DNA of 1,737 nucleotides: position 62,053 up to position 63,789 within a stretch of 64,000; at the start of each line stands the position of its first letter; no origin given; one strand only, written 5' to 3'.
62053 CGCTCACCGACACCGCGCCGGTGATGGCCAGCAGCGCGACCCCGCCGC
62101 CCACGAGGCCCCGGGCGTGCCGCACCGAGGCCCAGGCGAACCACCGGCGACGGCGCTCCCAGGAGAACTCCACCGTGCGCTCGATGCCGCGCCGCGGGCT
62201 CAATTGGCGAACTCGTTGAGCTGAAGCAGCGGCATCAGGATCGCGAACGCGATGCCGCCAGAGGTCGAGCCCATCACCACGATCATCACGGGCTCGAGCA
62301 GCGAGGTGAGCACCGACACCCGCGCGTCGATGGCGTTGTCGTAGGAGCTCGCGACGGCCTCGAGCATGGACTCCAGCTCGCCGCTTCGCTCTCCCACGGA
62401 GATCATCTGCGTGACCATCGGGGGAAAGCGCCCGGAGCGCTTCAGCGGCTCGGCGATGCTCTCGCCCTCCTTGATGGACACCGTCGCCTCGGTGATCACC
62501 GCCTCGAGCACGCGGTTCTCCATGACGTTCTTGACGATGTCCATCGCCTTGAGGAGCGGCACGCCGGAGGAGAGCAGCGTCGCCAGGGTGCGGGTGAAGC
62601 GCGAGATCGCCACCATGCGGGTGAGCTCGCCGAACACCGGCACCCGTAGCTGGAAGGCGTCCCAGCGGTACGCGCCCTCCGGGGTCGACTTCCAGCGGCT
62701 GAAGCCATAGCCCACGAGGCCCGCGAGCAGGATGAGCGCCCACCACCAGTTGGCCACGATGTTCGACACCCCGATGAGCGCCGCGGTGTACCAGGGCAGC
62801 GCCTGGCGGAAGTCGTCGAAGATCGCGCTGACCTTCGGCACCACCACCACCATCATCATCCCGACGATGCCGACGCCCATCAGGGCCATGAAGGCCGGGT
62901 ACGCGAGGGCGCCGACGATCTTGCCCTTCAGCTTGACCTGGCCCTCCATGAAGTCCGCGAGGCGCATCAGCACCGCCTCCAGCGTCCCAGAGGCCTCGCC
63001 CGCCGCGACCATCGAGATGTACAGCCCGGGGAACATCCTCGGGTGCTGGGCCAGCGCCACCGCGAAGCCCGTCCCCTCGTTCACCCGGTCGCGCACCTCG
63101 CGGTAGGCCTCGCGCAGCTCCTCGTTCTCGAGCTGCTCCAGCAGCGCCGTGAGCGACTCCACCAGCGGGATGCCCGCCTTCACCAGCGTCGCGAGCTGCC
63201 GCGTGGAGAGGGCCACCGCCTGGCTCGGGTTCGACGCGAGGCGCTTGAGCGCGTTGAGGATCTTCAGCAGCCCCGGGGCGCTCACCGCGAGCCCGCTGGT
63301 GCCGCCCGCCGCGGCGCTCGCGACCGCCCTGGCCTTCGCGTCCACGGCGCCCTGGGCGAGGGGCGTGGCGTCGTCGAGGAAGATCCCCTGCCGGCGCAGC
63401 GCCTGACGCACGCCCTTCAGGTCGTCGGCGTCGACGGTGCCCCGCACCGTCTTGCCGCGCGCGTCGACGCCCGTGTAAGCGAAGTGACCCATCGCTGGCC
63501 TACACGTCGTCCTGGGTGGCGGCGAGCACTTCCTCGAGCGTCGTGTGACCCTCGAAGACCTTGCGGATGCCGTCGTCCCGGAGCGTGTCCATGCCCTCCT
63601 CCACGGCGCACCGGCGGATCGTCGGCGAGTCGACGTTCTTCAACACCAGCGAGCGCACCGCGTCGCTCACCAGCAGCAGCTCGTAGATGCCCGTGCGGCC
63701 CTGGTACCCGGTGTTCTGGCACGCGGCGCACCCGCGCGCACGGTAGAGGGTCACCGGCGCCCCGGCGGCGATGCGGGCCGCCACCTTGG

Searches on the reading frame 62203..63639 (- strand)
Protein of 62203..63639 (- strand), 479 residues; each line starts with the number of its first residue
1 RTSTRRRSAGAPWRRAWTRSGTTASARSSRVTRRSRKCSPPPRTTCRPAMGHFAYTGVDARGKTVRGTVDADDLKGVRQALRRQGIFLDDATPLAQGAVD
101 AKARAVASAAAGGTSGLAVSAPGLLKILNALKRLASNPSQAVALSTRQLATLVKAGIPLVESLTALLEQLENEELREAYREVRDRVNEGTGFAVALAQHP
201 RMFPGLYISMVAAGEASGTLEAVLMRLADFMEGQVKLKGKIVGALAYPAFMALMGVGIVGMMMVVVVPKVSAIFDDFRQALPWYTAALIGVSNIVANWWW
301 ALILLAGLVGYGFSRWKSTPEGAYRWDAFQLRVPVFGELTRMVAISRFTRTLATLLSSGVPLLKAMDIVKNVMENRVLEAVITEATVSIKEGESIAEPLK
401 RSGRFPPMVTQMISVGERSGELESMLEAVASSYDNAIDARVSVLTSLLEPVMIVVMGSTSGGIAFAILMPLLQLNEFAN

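Call 57: search_protein_families(library=pfam, max_evalue=0.00001, proteins=[window:62203-63639:-])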
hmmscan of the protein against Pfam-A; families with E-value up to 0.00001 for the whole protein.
window:62203-63639:- (479 aa): 1 family
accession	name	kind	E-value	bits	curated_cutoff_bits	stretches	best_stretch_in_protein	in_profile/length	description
PF00482.28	T2SSF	-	4.1e-64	214.6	25.2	2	146-268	2-125/125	Type II secretion system (T2SS), protein F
